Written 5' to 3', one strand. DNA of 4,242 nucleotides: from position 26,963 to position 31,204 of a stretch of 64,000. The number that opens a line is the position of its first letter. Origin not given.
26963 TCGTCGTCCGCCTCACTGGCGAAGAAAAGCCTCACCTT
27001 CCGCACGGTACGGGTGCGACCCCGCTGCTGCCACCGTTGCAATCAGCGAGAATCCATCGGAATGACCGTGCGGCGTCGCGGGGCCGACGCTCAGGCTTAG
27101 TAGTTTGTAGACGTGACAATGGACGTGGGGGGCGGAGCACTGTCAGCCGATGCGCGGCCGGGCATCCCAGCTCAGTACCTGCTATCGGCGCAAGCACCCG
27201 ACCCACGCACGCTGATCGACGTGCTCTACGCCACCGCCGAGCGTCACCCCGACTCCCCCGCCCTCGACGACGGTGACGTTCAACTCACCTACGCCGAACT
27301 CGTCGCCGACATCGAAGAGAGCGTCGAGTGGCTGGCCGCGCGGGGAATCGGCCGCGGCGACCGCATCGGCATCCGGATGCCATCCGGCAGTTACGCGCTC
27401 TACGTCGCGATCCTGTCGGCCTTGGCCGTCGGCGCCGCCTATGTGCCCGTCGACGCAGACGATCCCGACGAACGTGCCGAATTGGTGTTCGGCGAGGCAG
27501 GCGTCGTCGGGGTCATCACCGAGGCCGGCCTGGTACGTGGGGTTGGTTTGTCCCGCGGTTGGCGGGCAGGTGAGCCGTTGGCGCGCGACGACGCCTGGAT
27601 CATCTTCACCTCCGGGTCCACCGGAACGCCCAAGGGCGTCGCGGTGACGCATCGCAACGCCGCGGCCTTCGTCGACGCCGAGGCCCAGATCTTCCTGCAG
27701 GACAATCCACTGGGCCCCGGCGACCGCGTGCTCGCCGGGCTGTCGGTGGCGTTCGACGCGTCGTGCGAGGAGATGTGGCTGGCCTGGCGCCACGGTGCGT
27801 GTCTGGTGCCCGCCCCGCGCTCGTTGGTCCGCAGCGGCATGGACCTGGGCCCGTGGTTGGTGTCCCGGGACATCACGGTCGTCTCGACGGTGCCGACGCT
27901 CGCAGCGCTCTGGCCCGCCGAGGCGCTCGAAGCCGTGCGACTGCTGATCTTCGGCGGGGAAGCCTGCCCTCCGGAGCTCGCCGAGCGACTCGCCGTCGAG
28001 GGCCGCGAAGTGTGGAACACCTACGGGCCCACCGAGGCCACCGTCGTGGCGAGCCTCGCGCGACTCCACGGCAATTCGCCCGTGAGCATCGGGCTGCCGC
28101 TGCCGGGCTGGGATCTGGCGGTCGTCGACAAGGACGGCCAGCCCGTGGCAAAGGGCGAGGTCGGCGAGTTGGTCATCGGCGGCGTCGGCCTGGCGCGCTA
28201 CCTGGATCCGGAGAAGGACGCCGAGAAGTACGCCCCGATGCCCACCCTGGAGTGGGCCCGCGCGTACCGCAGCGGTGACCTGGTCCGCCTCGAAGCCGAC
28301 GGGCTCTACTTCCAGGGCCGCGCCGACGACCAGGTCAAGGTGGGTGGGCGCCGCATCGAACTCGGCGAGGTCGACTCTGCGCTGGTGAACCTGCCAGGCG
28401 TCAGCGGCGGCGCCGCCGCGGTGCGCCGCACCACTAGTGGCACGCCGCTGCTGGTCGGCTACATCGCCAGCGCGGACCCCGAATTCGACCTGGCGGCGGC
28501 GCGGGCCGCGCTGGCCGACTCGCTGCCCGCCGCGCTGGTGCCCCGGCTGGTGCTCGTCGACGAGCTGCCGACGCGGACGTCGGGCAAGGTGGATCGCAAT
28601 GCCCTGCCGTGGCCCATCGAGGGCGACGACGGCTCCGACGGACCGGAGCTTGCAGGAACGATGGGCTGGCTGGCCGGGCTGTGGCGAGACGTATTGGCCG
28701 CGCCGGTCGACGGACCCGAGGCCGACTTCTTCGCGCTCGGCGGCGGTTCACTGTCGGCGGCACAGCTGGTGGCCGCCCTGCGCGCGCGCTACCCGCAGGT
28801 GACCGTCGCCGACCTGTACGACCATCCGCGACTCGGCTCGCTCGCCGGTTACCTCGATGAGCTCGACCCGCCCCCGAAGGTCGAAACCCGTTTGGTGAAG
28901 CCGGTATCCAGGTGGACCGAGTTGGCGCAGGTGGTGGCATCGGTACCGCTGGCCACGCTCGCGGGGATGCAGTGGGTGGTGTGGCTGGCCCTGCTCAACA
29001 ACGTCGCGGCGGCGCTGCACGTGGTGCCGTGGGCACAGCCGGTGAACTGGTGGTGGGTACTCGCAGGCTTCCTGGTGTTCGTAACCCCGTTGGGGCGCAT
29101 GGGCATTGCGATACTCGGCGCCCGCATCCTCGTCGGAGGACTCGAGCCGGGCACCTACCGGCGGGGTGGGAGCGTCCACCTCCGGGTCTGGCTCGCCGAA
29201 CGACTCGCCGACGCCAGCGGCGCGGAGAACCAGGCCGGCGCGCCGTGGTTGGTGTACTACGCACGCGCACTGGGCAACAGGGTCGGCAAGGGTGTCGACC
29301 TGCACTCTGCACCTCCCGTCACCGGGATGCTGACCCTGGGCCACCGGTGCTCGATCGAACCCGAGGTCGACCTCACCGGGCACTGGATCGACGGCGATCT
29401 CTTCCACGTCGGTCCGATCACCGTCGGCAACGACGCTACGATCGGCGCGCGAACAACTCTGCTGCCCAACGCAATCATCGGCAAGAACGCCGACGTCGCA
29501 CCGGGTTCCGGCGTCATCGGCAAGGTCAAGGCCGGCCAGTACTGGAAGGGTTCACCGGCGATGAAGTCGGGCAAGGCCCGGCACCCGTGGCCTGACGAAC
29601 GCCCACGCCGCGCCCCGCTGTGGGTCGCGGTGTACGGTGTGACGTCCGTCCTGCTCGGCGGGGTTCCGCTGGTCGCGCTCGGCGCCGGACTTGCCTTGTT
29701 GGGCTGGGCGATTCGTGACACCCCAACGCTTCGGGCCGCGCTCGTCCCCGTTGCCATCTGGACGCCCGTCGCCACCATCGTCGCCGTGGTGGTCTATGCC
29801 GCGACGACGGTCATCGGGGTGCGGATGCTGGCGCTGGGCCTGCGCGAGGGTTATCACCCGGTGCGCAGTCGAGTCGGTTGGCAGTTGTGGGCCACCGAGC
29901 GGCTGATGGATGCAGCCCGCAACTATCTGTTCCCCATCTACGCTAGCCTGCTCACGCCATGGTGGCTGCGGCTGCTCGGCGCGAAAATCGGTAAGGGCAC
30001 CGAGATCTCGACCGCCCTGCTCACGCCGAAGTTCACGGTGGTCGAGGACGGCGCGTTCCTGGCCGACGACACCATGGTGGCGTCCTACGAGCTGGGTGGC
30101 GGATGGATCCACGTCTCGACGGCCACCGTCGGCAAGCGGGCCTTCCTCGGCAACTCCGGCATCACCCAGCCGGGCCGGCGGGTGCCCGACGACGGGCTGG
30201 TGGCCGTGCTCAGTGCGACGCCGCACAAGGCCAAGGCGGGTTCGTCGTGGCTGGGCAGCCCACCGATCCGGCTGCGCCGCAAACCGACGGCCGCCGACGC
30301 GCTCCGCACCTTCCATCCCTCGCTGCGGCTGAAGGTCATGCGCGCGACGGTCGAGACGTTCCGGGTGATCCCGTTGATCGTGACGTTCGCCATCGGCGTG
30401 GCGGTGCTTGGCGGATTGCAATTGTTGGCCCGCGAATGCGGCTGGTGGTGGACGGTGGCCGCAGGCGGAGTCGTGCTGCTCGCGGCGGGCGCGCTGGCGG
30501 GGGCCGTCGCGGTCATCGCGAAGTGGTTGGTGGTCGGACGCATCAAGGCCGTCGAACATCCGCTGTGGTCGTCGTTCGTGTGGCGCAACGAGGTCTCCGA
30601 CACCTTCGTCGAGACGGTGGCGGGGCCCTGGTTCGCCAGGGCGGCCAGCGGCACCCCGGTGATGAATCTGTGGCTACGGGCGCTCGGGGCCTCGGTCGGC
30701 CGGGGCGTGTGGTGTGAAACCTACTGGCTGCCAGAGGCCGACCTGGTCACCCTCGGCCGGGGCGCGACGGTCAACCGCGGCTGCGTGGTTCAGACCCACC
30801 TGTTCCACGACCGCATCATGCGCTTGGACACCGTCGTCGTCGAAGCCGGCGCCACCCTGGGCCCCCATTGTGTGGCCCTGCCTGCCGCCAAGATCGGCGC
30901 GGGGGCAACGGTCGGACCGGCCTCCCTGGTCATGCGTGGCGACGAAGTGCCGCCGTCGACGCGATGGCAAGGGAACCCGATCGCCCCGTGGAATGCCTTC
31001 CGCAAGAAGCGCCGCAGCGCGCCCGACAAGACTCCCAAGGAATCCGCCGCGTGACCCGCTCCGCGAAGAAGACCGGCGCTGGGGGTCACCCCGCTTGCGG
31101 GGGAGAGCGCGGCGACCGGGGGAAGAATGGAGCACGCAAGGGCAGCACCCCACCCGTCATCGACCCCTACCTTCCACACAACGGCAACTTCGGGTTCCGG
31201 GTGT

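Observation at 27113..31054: Pls/PosA-type homopoly(amino acid) synthetase in a mycobacterium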

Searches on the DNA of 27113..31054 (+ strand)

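Call 7: search_dna_similar(query=window:27113-31054:+, collection=plasmids, mode=near, max_rows=10)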
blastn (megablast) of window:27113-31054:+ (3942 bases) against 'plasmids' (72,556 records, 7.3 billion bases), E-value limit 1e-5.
Records with a match: 13; places in all: 13; records where one place covers at least 80% of the query: 6.
Best place of each record, by identity: 60-80% 13.
By first word of the organism name: Mycobacterium 5; Rhodococcus 3; Streptomyces 2; Nocardia 1; Nonomuraea 1; Embleya 1.
By predicted mobility (MOB-suite, as given by PLSDB): mobilizable 7; non-mobilizable 6.
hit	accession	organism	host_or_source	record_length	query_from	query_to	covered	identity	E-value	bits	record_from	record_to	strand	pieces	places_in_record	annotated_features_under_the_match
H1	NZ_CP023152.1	Mycobacterium intracellulare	Homo sapiens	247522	82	3880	96%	74.9%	0e+0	1672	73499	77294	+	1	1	Pls/PosA family non-ribosomal peptide synthetase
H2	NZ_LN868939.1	Nocardia farcinica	not known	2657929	73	3879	97%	74.2%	0e+0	1469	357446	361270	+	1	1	none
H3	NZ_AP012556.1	Mycobacterium avium subsp. hominissuis TH135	-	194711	136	3880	95%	75.0%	0e+0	1672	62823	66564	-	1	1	Pls/PosA family non-ribosomal peptide synthetase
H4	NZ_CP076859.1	Mycobacterium avium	Homo sapiens,sputum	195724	136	3880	95%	75.0%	0e+0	1672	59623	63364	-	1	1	Pls/PosA family non-ribosomal peptide synthetase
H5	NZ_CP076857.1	Mycobacterium avium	Homo sapiens,sputum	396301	136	3880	95%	75.0%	0e+0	1672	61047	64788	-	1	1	Pls/PosA family non-ribosomal peptide synthetase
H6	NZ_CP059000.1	Mycobacterium avium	Homo sapiens,sputum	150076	136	3880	95%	75.0%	0e+0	1672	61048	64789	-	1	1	Pls/PosA family non-ribosomal peptide synthetase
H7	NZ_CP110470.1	Rhodococcus opacus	cell culture,Soil contaminated by oil ...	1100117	82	1760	43%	74.7%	0e+0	697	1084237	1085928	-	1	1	record has no annotation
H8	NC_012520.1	Rhodococcus opacus B4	-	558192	82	1757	43%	74.3%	0e+0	667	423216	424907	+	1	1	Pls/PosA family non-ribosomal peptide synthetase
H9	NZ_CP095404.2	Rhodococcus opacus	Whole organism,nitrophenolics and ...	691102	82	1757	43%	74.2%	0e+0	662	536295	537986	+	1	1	Pls/PosA family non-ribosomal peptide synthetase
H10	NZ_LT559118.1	Nonomuraea gerenzanensis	-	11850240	319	3136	41%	76.5%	0e+0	838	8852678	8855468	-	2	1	none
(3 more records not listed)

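Call 50: get_annotated_region(hit=H3, flank=7000)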
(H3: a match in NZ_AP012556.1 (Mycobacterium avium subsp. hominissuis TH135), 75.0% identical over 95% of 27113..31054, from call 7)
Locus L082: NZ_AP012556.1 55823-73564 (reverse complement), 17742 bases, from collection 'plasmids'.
description: Mycobacterium avium subsp. hominissuis TH135 plasmid pMAH135, complete sequence
organism: Mycobacterium avium subsp. hominissuis TH135 (NCBI taxid 1229671)
taxonomy: Bacteria; Actinomycetota; Actinomycetes; Mycobacteriales; Mycobacteriaceae; Mycobacterium; Mycobacterium avium; Mycobacterium avium subsp. hominissuis TH135
host: -; source: -; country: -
typing (MOB-suite, as given by PLSDB): mobilizable; relaxase MOBF
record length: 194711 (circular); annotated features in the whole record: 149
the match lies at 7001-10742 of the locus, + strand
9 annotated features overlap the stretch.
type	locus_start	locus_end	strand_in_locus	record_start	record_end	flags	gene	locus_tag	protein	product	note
CDS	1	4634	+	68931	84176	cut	-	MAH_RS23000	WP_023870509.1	non-ribosomal peptide synthetase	-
CDS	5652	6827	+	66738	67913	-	-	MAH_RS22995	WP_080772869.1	PLP-dependent cysteine synthase family protein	-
CDS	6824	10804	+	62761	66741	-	-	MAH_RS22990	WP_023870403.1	Pls/PosA family non-ribosomal peptide synthetase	-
CDS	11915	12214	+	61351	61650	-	-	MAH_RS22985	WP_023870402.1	PE family protein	-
CDS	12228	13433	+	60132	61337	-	-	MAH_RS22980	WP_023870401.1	PPE family protein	-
CDS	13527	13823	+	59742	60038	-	-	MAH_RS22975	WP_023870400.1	WXG100 family type VII secretion target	-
CDS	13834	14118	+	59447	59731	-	-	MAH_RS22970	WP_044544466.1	WXG100 family type VII secretion target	-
CDS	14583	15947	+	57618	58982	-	-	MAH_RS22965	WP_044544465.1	SagB family peptide dehydrogenase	-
CDS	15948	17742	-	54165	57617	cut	-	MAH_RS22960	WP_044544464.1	non-ribosomal peptide synthetase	-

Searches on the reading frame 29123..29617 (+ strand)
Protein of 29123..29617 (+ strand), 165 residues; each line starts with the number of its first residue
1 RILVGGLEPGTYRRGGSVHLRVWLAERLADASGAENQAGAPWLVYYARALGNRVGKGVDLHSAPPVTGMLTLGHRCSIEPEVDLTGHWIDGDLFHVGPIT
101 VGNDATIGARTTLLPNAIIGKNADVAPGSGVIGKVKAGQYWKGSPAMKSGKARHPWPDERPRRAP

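Call 37: search_protein_families(library=pfam, proteins=[window:29123-29617:+], max_evalue=5)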
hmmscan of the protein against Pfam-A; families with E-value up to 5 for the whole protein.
window:29123-29617:+ (165 aa): 3 families
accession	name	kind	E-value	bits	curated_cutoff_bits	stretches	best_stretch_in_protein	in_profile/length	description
PF00132.30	Hexapep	-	3.2e-08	33.4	27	1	99-132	2-35/36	Bacterial transferase hexapeptide (six repeats)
PF14602.12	Hexapep_2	-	0.015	15.4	27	1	98-128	1-29/34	Hexapeptide repeat of succinyl-transferase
PF25084.1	LbH_EIF2B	-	0.11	12.9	54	1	71-128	40-102/105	EIF2B subunit epsilon LbH domain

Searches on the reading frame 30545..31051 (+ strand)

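Call 37: search_protein_families(library=pfam, proteins=[window:30545-31051:+], max_evalue=5)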
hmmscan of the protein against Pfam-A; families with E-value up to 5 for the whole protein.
window:30545-31051:+ (169 aa): 1 family
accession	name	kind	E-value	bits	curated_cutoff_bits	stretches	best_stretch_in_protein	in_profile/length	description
PF00132.30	Hexapep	-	2.4e-05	24.2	27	1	97-125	2-30/36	Bacterial transferase hexapeptide (six repeats)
